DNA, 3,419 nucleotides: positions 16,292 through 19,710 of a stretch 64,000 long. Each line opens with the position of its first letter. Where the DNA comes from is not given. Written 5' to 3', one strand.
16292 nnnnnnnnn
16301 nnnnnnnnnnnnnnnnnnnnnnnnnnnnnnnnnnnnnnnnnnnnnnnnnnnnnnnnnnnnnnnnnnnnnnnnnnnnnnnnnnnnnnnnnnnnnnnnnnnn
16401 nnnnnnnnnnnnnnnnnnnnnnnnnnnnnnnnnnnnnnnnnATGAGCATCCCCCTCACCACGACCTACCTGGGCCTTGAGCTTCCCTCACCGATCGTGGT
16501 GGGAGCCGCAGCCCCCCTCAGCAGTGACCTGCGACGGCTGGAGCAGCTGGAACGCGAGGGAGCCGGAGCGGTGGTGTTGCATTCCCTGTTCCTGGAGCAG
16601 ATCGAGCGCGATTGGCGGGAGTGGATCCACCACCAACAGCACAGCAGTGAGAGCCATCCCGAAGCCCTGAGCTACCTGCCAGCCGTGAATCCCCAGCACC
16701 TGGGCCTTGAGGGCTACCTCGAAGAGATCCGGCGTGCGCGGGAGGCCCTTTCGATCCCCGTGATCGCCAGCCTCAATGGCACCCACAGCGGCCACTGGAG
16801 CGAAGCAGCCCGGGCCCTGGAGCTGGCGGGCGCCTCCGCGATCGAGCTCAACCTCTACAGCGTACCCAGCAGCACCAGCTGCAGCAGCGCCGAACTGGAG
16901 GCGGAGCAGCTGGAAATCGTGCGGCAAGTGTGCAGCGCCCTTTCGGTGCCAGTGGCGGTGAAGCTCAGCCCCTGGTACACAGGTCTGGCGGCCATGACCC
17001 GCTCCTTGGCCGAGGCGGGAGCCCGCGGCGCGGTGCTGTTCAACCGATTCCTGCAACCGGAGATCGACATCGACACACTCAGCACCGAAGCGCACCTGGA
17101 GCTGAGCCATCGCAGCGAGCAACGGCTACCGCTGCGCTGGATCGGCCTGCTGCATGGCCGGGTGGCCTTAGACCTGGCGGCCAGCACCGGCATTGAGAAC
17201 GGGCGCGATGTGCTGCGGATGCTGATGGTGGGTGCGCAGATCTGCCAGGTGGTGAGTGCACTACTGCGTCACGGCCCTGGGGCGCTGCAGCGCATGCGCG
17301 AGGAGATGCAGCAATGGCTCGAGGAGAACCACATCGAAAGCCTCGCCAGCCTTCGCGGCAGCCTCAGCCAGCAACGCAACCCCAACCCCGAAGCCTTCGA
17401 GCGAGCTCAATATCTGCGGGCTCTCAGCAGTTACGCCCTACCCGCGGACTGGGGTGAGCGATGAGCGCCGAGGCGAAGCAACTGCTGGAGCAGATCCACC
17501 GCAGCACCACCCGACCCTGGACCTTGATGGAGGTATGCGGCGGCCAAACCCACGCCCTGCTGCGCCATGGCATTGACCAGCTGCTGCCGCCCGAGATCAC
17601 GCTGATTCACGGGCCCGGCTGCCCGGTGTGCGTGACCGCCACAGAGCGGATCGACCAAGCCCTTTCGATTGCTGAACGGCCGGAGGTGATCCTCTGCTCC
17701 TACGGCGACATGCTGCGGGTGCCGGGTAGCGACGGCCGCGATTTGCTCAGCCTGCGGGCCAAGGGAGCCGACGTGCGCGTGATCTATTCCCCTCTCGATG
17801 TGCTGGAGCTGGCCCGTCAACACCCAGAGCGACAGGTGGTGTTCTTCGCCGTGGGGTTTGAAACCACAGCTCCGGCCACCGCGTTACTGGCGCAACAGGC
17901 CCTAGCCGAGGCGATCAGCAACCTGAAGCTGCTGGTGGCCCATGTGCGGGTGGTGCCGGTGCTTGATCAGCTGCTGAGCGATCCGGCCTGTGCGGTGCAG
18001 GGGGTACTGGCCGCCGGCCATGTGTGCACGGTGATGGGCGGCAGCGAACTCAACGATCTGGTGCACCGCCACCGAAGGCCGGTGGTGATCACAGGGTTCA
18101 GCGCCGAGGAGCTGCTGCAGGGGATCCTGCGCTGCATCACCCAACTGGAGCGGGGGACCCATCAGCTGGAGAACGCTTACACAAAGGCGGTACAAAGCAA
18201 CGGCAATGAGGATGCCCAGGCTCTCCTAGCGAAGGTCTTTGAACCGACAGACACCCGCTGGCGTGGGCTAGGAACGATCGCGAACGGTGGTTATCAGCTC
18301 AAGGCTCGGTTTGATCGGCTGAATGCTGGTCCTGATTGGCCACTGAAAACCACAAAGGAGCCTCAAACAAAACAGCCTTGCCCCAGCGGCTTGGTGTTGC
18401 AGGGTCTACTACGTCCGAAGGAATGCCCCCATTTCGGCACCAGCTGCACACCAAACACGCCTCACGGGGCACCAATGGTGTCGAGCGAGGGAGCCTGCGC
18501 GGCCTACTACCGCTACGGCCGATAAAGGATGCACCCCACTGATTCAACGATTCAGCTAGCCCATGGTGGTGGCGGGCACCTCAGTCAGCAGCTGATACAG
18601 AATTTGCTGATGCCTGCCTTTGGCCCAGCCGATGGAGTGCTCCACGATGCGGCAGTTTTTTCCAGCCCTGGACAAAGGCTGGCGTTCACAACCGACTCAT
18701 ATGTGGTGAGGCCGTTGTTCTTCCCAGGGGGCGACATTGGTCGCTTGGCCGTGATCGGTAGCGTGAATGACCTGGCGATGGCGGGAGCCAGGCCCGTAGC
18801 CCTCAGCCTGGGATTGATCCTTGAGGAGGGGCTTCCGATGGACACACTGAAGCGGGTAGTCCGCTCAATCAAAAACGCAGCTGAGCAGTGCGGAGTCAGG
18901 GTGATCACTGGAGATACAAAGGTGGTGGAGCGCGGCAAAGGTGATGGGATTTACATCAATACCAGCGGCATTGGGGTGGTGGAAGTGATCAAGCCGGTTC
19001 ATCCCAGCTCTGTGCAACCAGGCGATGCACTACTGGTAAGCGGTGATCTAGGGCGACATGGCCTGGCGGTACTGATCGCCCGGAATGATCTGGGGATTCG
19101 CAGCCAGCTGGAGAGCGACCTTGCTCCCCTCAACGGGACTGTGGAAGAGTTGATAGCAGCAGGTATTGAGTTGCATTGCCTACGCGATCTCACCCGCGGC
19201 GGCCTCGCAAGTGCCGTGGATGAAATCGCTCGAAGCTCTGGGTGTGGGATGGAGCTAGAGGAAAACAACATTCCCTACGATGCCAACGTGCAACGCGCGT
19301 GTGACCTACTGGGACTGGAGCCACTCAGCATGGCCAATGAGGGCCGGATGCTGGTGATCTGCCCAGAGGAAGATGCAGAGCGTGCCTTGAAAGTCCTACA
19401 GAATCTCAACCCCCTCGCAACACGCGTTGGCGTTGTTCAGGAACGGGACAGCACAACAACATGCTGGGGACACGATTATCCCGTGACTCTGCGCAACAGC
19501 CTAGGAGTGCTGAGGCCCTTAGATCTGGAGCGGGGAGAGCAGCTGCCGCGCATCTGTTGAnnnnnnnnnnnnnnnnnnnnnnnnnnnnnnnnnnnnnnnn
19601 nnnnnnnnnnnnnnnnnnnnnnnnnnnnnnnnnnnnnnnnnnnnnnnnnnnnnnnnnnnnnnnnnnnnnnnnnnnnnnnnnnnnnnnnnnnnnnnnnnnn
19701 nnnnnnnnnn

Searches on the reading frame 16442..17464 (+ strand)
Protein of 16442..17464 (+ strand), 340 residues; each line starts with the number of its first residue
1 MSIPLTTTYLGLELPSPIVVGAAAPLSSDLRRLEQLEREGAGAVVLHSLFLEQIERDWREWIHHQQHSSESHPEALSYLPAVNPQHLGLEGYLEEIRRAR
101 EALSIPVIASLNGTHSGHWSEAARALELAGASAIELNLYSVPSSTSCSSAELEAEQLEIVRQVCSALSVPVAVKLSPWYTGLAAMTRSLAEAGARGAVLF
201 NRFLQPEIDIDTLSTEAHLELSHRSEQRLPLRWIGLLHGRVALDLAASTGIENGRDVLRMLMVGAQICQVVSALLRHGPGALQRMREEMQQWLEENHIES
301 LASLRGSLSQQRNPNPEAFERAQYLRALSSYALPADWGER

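Call 58: search_protein_families(library=pfam, proteins=[window:16442-17464:+], max_evalue=0.00001)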
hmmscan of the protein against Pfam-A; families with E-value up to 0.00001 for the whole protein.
window:16442-17464:+ (340 aa): 1 family
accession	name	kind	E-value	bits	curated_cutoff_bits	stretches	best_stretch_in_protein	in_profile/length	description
PF01180.27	DHO_dh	-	2.4e-14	53.7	27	1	85-292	72-290/291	Dihydroorotate dehydrogenase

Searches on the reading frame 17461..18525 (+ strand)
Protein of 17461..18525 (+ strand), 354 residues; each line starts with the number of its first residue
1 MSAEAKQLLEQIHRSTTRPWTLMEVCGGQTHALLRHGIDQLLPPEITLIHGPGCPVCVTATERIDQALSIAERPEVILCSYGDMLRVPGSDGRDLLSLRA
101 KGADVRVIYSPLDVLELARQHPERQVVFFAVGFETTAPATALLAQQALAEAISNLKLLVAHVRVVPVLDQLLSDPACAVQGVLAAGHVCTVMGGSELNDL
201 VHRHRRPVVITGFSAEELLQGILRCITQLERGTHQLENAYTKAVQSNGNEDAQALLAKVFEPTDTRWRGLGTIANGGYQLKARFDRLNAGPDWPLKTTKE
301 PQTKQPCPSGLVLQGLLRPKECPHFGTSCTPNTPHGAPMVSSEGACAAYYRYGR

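Call 58: search_protein_families(library=pfam, proteins=[window:17461-18525:+], max_evalue=0.00001)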
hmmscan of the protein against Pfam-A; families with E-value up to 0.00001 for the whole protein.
window:17461-18525:+ (354 aa): 1 family
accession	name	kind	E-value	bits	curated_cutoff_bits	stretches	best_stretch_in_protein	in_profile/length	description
PF01924.21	HypD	-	1.4e-137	459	25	1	5-353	3-351/351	Hydrogenase formation hypA family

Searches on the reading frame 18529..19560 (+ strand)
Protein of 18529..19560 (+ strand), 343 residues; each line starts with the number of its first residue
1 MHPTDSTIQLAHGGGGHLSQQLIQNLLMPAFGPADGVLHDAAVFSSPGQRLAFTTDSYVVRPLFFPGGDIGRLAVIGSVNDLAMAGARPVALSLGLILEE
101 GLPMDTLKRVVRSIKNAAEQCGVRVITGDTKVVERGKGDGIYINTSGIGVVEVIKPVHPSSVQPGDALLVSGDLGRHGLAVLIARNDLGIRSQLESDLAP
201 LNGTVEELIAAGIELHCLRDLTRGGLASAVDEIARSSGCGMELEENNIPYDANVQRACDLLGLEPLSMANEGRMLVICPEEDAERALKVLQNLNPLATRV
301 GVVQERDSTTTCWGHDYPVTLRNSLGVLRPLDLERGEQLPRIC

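Call 59: search_protein_families(library=pfam, proteins=[window:18529-19560:+], max_evalue=0.00001)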
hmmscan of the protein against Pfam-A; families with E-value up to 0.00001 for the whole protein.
window:18529-19560:+ (343 aa): 2 families
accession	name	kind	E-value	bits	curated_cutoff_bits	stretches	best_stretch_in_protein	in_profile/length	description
PF02769.27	AIRS_C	-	7.1e-26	91.7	23.1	1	163-309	1-151/156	AIR synthase related protein, C-terminal domain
PF00586.29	AIRS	-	1.4e-25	90.3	24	1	39-151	2-112/112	AIR synthase related protein, N-terminal domain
